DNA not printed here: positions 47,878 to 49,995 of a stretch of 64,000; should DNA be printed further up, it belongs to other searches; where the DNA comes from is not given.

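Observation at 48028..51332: Stand-alone NuoL/MrpA-like proton-transporter subunit, without a complex I, Mrp or DabA context, divergent from an unknown 421-aa membrane protein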

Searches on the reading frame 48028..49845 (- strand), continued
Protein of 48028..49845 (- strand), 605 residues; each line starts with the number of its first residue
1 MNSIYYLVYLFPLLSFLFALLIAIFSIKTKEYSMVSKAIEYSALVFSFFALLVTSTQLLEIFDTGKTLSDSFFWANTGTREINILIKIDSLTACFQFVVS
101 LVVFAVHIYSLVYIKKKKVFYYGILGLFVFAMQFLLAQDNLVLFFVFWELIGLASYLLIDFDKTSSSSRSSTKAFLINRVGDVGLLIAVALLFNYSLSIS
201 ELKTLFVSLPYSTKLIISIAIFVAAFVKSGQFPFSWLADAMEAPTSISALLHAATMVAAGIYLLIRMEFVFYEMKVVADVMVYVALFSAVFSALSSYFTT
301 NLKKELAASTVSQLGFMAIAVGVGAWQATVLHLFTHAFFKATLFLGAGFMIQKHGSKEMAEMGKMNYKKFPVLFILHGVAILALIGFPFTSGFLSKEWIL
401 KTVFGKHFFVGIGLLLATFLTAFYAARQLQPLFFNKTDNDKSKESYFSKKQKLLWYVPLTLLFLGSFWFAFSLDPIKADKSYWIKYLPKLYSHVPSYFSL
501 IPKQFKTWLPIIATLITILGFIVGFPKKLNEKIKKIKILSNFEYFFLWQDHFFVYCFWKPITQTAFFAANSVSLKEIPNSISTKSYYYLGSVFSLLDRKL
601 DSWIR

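Call 22: find_encoding_contigs(protein=P0009, flank=10000, max_places=1)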
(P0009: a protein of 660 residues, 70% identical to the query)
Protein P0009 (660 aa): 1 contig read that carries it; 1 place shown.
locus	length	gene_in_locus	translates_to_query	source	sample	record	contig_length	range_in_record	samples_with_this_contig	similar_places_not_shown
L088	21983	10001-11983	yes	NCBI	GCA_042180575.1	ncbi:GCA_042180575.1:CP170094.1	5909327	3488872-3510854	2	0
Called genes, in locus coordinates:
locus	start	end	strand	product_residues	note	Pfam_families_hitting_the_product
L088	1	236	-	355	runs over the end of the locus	PF01963:TraB_PrgY_gumN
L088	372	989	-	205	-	PF13353:Fer4_12 (faint), PF04055:Radical_SAM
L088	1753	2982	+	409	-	PF08238:Sel1 (weak)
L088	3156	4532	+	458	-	-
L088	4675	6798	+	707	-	PF01590:GAF, PF13185:GAF_2, PF13426:PAS_9 (weak)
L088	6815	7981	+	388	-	PF01761:DHQ_synthase, PF24621:DHQS_C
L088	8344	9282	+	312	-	-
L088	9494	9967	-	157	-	PF22784:PTP-SAK, PF22785:Tc-R-P, PF05706:CDKN3 (weak), PF00102:Y_phosphatase, PF00782:DSPc, PF22741:PTP-NADK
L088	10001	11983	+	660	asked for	PF00662:Proton_antipo_N, PF00361:Proton_antipo_M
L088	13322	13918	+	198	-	PF19630:DUF6134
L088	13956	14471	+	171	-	-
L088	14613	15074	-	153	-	PF02130:YbeY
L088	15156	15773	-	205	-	PF13640:2OG-FeII_Oxy_3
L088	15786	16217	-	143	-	PF09413:DUF2007 (faint)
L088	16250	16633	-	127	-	-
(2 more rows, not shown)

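Call 30: search_protein_families(library=pfam, proteins=[L018:6936-9368:+, L007:11813-13381:+, L007:8840-9718:+, L007:7839-8738:+, L018:11881-12414:-, L018:12433-13743:-, L001:8515-9453:+, L007:13745-15994:-, L007:3630-5798:+], max_evalue=0.01)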
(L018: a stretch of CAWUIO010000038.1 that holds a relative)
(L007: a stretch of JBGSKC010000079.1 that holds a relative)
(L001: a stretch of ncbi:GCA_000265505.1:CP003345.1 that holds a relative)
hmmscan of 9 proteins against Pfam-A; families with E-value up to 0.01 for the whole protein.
L018:6936-9368:+ (810 aa): 3 families
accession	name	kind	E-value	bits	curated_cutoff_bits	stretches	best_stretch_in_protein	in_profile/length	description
PF01131.25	Topoisom_bac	-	3.1e-112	376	35.1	2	128-494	2-362/411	DNA topoisomerase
PF13368.11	Toprim_C_rpt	-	1.1e-50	169.8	22.3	3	725-780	2-57/57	Topoisomerase C-terminal repeat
PF01751.28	Toprim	-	3.8e-20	72.3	23.1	1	5-109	2-92/96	Toprim domain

L007:11813-13381:+ (522 aa): 8 families
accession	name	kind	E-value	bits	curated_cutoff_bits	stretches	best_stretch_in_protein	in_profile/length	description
PF14516.12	AAA_35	-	2e-11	43.7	27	1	22-321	18-292/331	AAA-like domain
PF09820.16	AAA-ATPase_like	-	4.2e-07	30.4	26.1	1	28-149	24-154/201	Predicted AAA-ATPase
PF24883.2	NPHP3_N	-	3.4e-05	24.5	24.8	1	45-160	32-149/164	Nephrocystin 3, N-terminal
PF13401.12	AAA_22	-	8.7e-05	23.3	27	1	45-186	15-126/130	AAA domain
PF13173.12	AAA_14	-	0.00068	20.1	27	0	42-142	9-69/129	AAA domain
PF22724.1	NCAB1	-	0.00077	20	27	0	257-317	35-97/140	NACHT C-terminal Alpha/Beta 1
PF13191.12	AAA_16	-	0.0027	18.7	32.6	1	43-148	32-145/167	AAA ATPase domain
PF13366.12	PDDEXK_3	-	0.0036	18.1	22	1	438-504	52-114/117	PD-(D/E)XK nuclease superfamily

L007:8840-9718:+ (292 aa): 4 families
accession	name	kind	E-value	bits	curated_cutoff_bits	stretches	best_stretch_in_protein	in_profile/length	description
PF02629.25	CoA_binding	-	1.7e-28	99.7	22.3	1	6-99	1-97/97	CoA binding domain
PF00549.24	Ligase_CoA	-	2e-25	89.8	24.5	1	151-264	1-120/128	CoA-ligase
PF13607.11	Succ_CoA_lig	-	7.8e-10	39.1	27.4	1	145-280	1-131/138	Succinyl-CoA ligase like flavodoxin domain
PF13380.12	CoA_binding_2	-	0.0019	19.1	22.8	1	26-129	21-115/116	CoA binding domain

L007:7839-8738:+ (299 aa): 0 families

L018:11881-12414:- (177 aa): 1 family
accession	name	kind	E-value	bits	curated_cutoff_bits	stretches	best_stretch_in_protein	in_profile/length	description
PF20420.3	DUF6702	-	7.1e-36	123.7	24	1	29-165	3-140/141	Domain of unknown function (DUF6702)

L018:12433-13743:- (436 aa): 6 families
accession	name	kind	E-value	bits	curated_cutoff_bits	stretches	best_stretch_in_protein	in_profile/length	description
PF02163.28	Peptidase_M50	-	1.2e-62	211.6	27.2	1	10-422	2-221/221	Peptidase family M50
PF17820.7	PDZ_6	-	1.2e-13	51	27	2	226-275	5-54/54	PDZ domain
PF13180.12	PDZ_2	-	1.9e-12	47.7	27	1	226-284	19-78/80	PDZ domain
PF00595.29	PDZ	-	4.1e-10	40.3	23.2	1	206-273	16-80/81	PDZ domain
PF21558.3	Pept_S41_N_bact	-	0.00074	19.8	27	0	149-172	17-40/87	Bacteroidetes, Peptidase, S41 family, N-terminal domain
PF14685.13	PDZ_Tricorn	-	0.00083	19.7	25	0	233-278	34-81/88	Tricorn protease PDZ domain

L001:8515-9453:+ (312 aa): 0 families

L007:13745-15994:- (749 aa): 3 families
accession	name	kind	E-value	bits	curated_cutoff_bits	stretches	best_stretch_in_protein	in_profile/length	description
PF03781.23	FGE-sulfatase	-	4.9e-48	164.4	23.3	1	530-749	2-255/255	Sulfatase-modifying factor enzyme 1-like domain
PF00656.27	Peptidase_C14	-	3.4e-15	56.8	21.4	1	42-223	5-195/233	Caspase domain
PF01650.23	Peptidase_C13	-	0.00015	21.8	22.8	1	105-173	106-167/258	Peptidase C13 family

L007:3630-5798:+ (722 aa): 5 families
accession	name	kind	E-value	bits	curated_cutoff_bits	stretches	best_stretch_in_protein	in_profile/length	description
PF02518.31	HATPase_c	-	4.2e-21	75.9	26.4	1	608-713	5-109/111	Histidine kinase-, DNA gyrase B-, and HSP90-like ATPase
PF17874.7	TPR_MalT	-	0.00064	19.5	45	0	304-443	9-146/336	MalT-like TPR region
PF07721.20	TPR_4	-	0.0016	19.3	27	0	96-118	3-25/26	Tetratricopeptide repeat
PF14501.12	HATPase_c_5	-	0.0052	17.1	22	0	611-702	8-93/102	GHKL domain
PF14559.12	TPR_19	-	0.0092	16.7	25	0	100-127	31-59/68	Tetratricopeptide repeat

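Call 43: find_encoding_contigs(protein=P0025, flank=10000, max_places=1)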
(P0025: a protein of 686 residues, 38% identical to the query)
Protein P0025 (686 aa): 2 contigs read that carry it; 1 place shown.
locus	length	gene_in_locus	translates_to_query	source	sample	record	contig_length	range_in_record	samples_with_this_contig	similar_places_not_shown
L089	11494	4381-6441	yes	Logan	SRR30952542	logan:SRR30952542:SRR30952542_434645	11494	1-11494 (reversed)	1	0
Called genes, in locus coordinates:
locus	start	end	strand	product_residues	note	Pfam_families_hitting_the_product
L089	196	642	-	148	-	PF13673:Acetyltransf_10, PF00583:Acetyltransf_1, PF13508:Acetyltransf_7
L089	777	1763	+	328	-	PF00535:Glycos_transf_2, PF10111:Glyco_tranf_2_2, PF13641:Glyco_tranf_2_3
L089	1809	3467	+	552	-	PF13585:CHU_C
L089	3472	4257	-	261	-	PF00696:AA_kinase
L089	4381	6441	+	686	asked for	PF00662:Proton_antipo_N, PF00361:Proton_antipo_M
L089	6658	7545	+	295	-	-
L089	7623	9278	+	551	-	PF13600:DUF4140, PF13598:DUF4139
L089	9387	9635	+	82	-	-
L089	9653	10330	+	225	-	PF14257:DUF4349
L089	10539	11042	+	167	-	PF03473:MOSC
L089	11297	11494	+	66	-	?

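Call 52: search_protein_families(library=ncbifam, proteins=[P0017, P0009, P0024, P0028, P0025, P0027, L018:9836-11869:+, L007:9827-11785:+], max_evalue=1e-60)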
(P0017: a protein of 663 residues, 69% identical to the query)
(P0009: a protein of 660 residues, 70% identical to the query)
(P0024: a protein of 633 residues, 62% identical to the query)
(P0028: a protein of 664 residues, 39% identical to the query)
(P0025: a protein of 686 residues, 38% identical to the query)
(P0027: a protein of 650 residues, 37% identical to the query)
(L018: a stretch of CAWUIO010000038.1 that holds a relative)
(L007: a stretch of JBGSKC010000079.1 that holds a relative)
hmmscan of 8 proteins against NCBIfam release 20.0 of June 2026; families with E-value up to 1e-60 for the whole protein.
P0017 (663 aa): 6 families
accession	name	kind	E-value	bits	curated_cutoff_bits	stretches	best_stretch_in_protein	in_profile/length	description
NF005141.0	PRK06590.1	equivalog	3.5e-113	379.7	556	1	3-662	3-609/615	NADH-quinone oxidoreductase subunit L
TIGR01974.1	NDH_I_L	subfamily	1e-107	361.6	407.5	1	4-662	2-629/630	NADH-quinone oxidoreductase subunit L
NF005626.0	PRK07376.1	equivalog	1e-74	252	963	1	4-658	4-668/675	NAD(P)H-quinone oxidoreductase subunit 5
NF009287.0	PRK12647.1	equivalog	5.4e-66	223.6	937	1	16-422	11-415/773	putative monovalent cation/H+ antiporter subunit A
NF009290.0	PRK12650.1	equivalog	3.5e-62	210.5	980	1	23-457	13-456/966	DUF4040 family protein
NF009288.0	PRK12648.1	equivalog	1.1e-61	209.1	1104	1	9-446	4-446/954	monovalent cation/H+ antiporter subunit A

P0009 (660 aa): 8 families
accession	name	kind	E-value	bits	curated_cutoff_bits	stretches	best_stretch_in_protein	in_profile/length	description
NF005141.0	PRK06590.1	equivalog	3.3e-116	389.7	556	1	3-651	3-600/615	NADH-quinone oxidoreductase subunit L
TIGR01974.1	NDH_I_L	subfamily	1.3e-110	371.2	407.5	1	4-563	2-579/630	NADH-quinone oxidoreductase subunit L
NF005626.0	PRK07376.1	equivalog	1.7e-78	264.5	963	1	1-429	1-449/675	NAD(P)H-quinone oxidoreductase subunit 5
NF009287.0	PRK12647.1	equivalog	2.5e-72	244.6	937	1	14-462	5-458/773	putative monovalent cation/H+ antiporter subunit A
NF009290.0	PRK12650.1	equivalog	2.5e-68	230.9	980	1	23-443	13-446/966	DUF4040 family protein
NF009288.0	PRK12648.1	equivalog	3.6e-65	220.6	1104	1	12-455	7-455/954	monovalent cation/H+ antiporter subunit A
NF009284.0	PRK12644.1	equivalog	5e-62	210.2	962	1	57-501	44-499/975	Na+/H+ antiporter subunit A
NF005097.0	PRK06525.1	equivalog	5.3e-61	206.8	430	1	13-407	6-406/480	hydrogenase 4 subunit D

P0024 (633 aa): 6 families
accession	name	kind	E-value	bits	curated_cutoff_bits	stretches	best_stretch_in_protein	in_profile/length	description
NF005141.0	PRK06590.1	equivalog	4.4e-118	395.9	556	1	5-629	24-607/615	NADH-quinone oxidoreductase subunit L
TIGR01974.1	NDH_I_L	subfamily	2.7e-111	373.4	407.5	1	6-546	23-591/630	NADH-quinone oxidoreductase subunit L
NF005626.0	PRK07376.1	equivalog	1.4e-78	264.8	963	1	14-626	42-668/675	NAD(P)H-quinone oxidoreductase subunit 5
NF009287.0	PRK12647.1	equivalog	3.7e-67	227.5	937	1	25-393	40-413/773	putative monovalent cation/H+ antiporter subunit A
NF009288.0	PRK12648.1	equivalog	2.1e-65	221.4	1104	1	13-420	29-447/954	monovalent cation/H+ antiporter subunit A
NF009290.0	PRK12650.1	equivalog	1e-64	218.9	980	1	17-432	32-461/966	DUF4040 family protein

P0028 (664 aa): 12 families
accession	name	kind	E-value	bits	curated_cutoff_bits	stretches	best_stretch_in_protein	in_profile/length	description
NF005141.0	PRK06590.1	equivalog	6.4e-137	458.1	556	1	5-661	8-612/615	NADH-quinone oxidoreductase subunit L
TIGR01974.1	NDH_I_L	subfamily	4.4e-130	435.5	407.5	1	3-605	4-602/630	NADH-quinone oxidoreductase subunit L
NF005626.0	PRK07376.1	equivalog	4.2e-107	359.1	963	1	51-440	67-459/675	NAD(P)H-quinone oxidoreductase subunit 5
NF009288.0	PRK12648.1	equivalog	3.9e-78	263.5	1104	1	5-475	7-469/954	monovalent cation/H+ antiporter subunit A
NF009287.0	PRK12647.1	equivalog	1.3e-74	252.1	937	1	4-501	9-489/773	putative monovalent cation/H+ antiporter subunit A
NF009284.0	PRK12644.1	equivalog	2.3e-74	251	962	1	51-478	52-472/975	Na+/H+ antiporter subunit A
NF040617.1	F420_dehyd_FpoL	exception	1.2e-69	235.7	1050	1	51-472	59-496/669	F420H2 dehydrogenase subunit FpoL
NF009286.0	PRK12646.1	equivalog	6e-67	226.8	1063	1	10-444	12-464/800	DUF4040 family protein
TIGR00940.1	2a6301s01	subfamily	2.6e-66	224.5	920.45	1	6-442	6-458/793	monovalent cation:proton antiporter subunit A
NF005097.0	PRK06525.1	equivalog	3.7e-65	220.5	430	1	11-405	14-408/480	hydrogenase 4 subunit D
NF009285.0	PRK12645.1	equivalog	1.3e-63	215.5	1028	1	6-481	9-495/804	Na+/H+ antiporter subunit A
NF009289.0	PRK12649.1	equivalog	5.4e-62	210.3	1117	1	16-468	25-476/789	putative monovalent cation/H+ antiporter subunit A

P0025 (686 aa): 15 families
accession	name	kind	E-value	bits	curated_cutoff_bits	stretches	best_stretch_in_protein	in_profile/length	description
NF005141.0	PRK06590.1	equivalog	5.2e-167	557.5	556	1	18-603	8-576/615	NADH-quinone oxidoreductase subunit L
TIGR01974.1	NDH_I_L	subfamily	9.6e-163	543.4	407.5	1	18-604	6-597/630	NADH-quinone oxidoreductase subunit L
NF005626.0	PRK07376.1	equivalog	2.1e-113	379.9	963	1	42-447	41-454/675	NAD(P)H-quinone oxidoreductase subunit 5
NF040617.1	F420_dehyd_FpoL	exception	8e-105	352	1050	1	10-674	2-655/669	F420H2 dehydrogenase subunit FpoL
NF005633.0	PRK07390.1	subfamily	1.4e-87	294.7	676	1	35-620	33-571/613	NAD(P)H-quinone oxidoreductase subunit F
NF009288.0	PRK12648.1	equivalog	2.3e-85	287.4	1104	1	18-566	6-555/954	monovalent cation/H+ antiporter subunit A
NF009287.0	PRK12647.1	equivalog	9.9e-85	285.6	937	1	18-535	6-519/773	putative monovalent cation/H+ antiporter subunit A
TIGR01960.1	ndhF3_CO2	subfamily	5e-80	269.7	588.7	1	33-618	31-569/606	NAD(P)H dehydrogenase, subunit NdhF3 family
NF005097.0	PRK06525.1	equivalog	3.8e-79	266.6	430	1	19-484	9-475/480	hydrogenase 4 subunit D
NF009284.0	PRK12644.1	equivalog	7.3e-79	265.9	962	1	51-533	36-521/975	Na+/H+ antiporter subunit A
NF009290.0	PRK12650.1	equivalog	4.9e-77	259.7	980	1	17-570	5-559/966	DUF4040 family protein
NF009285.0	PRK12645.1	equivalog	7e-77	259.4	1028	1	19-525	8-539/804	Na+/H+ antiporter subunit A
NF009289.0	PRK12649.1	equivalog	7.9e-75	252.7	1117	1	19-544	11-546/789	putative monovalent cation/H+ antiporter subunit A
TIGR00940.1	2a6301s01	subfamily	3.6e-73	247.2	920.45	1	21-527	7-534/793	monovalent cation:proton antiporter subunit A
NF009286.0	PRK12646.1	equivalog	2.9e-67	227.8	1063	1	64-478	52-484/800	DUF4040 family protein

P0027 (650 aa): 17 families
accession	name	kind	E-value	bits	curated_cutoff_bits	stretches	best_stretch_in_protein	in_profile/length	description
NF005141.0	PRK06590.1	equivalog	4.2e-205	683.3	556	1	7-645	3-607/615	NADH-quinone oxidoreductase subunit L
TIGR01974.1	NDH_I_L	subfamily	1.5e-199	665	407.5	1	8-645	2-627/630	NADH-quinone oxidoreductase subunit L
NF005626.0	PRK07376.1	equivalog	9.2e-160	533.1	963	1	39-457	45-463/675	NAD(P)H-quinone oxidoreductase subunit 5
NF040617.1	F420_dehyd_FpoL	exception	8.5e-152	507.2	1050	1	7-646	4-661/669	F420H2 dehydrogenase subunit FpoL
NF009288.0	PRK12648.1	equivalog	7.5e-97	325.5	1104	1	10-592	4-564/954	monovalent cation/H+ antiporter subunit A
NF009287.0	PRK12647.1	equivalog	1.5e-95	321.4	937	1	9-603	3-568/773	putative monovalent cation/H+ antiporter subunit A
NF005633.0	PRK07390.1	subfamily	2.7e-95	320.2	676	1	2-645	2-604/613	NAD(P)H-quinone oxidoreductase subunit F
NF009285.0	PRK12645.1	equivalog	6.1e-94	315.8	1028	1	15-603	10-597/804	Na+/H+ antiporter subunit A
TIGR00940.1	2a6301s01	subfamily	1.6e-93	314.5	920.45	1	45-625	31-611/793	monovalent cation:proton antiporter subunit A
NF009289.0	PRK12649.1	equivalog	8.9e-91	305.4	1117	1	9-612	8-591/789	putative monovalent cation/H+ antiporter subunit A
TIGR01960.1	ndhF3_CO2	subfamily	9.2e-91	305.1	588.7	1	1-643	1-602/606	NAD(P)H dehydrogenase, subunit NdhF3 family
NF005097.0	PRK06525.1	equivalog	3.7e-85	286.4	430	1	7-481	3-470/480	hydrogenase 4 subunit D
NF009284.0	PRK12644.1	equivalog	3.8e-82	276.8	962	1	54-550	42-520/975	Na+/H+ antiporter subunit A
NF009290.0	PRK12650.1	equivalog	9.5e-80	268.7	980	1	10-483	4-469/966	DUF4040 family protein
NF009286.0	PRK12646.1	equivalog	1e-73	249.2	1063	1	28-590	24-594/800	DUF4040 family protein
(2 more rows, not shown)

L018:9836-11869:+ (677 aa): 15 families
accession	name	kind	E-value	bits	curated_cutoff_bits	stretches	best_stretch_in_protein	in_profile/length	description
NF005141.0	PRK06590.1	equivalog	2.9e-166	555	556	1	3-622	4-582/615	NADH-quinone oxidoreductase subunit L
TIGR01974.1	NDH_I_L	subfamily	3.2e-160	535.1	407.5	1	3-619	2-599/630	NADH-quinone oxidoreductase subunit L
NF005626.0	PRK07376.1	equivalog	6.4e-139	464.2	963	1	51-455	65-466/675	NAD(P)H-quinone oxidoreductase subunit 5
NF040617.1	F420_dehyd_FpoL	exception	4.9e-96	322.9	1050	1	206-459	229-482/669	F420H2 dehydrogenase subunit FpoL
NF009288.0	PRK12648.1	equivalog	3.5e-95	320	1104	1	4-561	3-532/954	monovalent cation/H+ antiporter subunit A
NF009287.0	PRK12647.1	equivalog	8.8e-93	312.2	937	1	3-575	2-542/773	putative monovalent cation/H+ antiporter subunit A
NF005633.0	PRK07390.1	subfamily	9.9e-90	301.8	676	1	50-617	62-574/613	NAD(P)H-quinone oxidoreductase subunit F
TIGR00940.1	2a6301s01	subfamily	4.1e-88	296.6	920.45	1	8-558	5-549/793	monovalent cation:proton antiporter subunit A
NF009285.0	PRK12645.1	equivalog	2.6e-82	277.3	1028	1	1-546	1-545/804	Na+/H+ antiporter subunit A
TIGR01960.1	ndhF3_CO2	subfamily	1e-79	268.7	588.7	1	52-615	64-572/606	NAD(P)H dehydrogenase, subunit NdhF3 family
NF009289.0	PRK12649.1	equivalog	1.3e-79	268.6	1117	1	4-580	7-561/789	putative monovalent cation/H+ antiporter subunit A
NF009284.0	PRK12644.1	equivalog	2e-79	267.8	962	1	55-554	54-524/975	Na+/H+ antiporter subunit A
NF005097.0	PRK06525.1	equivalog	1.4e-77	261.4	430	1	3-434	4-431/480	hydrogenase 4 subunit D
NF009286.0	PRK12646.1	equivalog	1.6e-74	251.8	1063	1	23-442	24-451/800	DUF4040 family protein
NF009290.0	PRK12650.1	equivalog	1.1e-69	235.5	980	1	53-508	54-489/966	DUF4040 family protein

L007:9827-11785:+ (652 aa): 16 families
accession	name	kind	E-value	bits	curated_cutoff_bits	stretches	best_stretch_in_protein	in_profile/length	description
NF005141.0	PRK06590.1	equivalog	2.3e-154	515.7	556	1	44-583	39-574/615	NADH-quinone oxidoreductase subunit L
TIGR01974.1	NDH_I_L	subfamily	2.2e-147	492.7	407.5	1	68-633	64-612/630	NADH-quinone oxidoreductase subunit L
NF005626.0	PRK07376.1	equivalog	2.2e-112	376.6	963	1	44-450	48-461/675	NAD(P)H-quinone oxidoreductase subunit 5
NF040617.1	F420_dehyd_FpoL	exception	5.3e-105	352.6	1050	1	223-474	234-496/669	F420H2 dehydrogenase subunit FpoL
NF009287.0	PRK12647.1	equivalog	3.8e-86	290.3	937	1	59-475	51-463/773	putative monovalent cation/H+ antiporter subunit A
NF009288.0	PRK12648.1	equivalog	1.9e-84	284.4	1104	1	59-473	51-465/954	monovalent cation/H+ antiporter subunit A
NF009284.0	PRK12644.1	equivalog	2.1e-80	271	962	1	56-475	46-467/975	Na+/H+ antiporter subunit A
TIGR00940.1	2a6301s01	subfamily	4.4e-79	266.7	920.45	1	48-481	39-489/793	monovalent cation:proton antiporter subunit A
NF005097.0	PRK06525.1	equivalog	2e-78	264.3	430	1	80-473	66-469/480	hydrogenase 4 subunit D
NF005633.0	PRK07390.1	subfamily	9.2e-77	259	676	1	65-586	68-574/613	NAD(P)H-quinone oxidoreductase subunit F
NF009285.0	PRK12645.1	equivalog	5.2e-76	256.5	1028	1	79-464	67-478/804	Na+/H+ antiporter subunit A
TIGR01960.1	ndhF3_CO2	subfamily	5.5e-76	256.3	588.7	1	67-582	70-570/606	NAD(P)H dehydrogenase, subunit NdhF3 family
NF009290.0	PRK12650.1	equivalog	4.8e-72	243.2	980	1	43-482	31-473/966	DUF4040 family protein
NF009289.0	PRK12649.1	equivalog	1.7e-71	241.7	1117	1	60-472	56-478/789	putative monovalent cation/H+ antiporter subunit A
NF009286.0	PRK12646.1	equivalog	3.7e-66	224.2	1063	1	82-414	70-422/800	DUF4040 family protein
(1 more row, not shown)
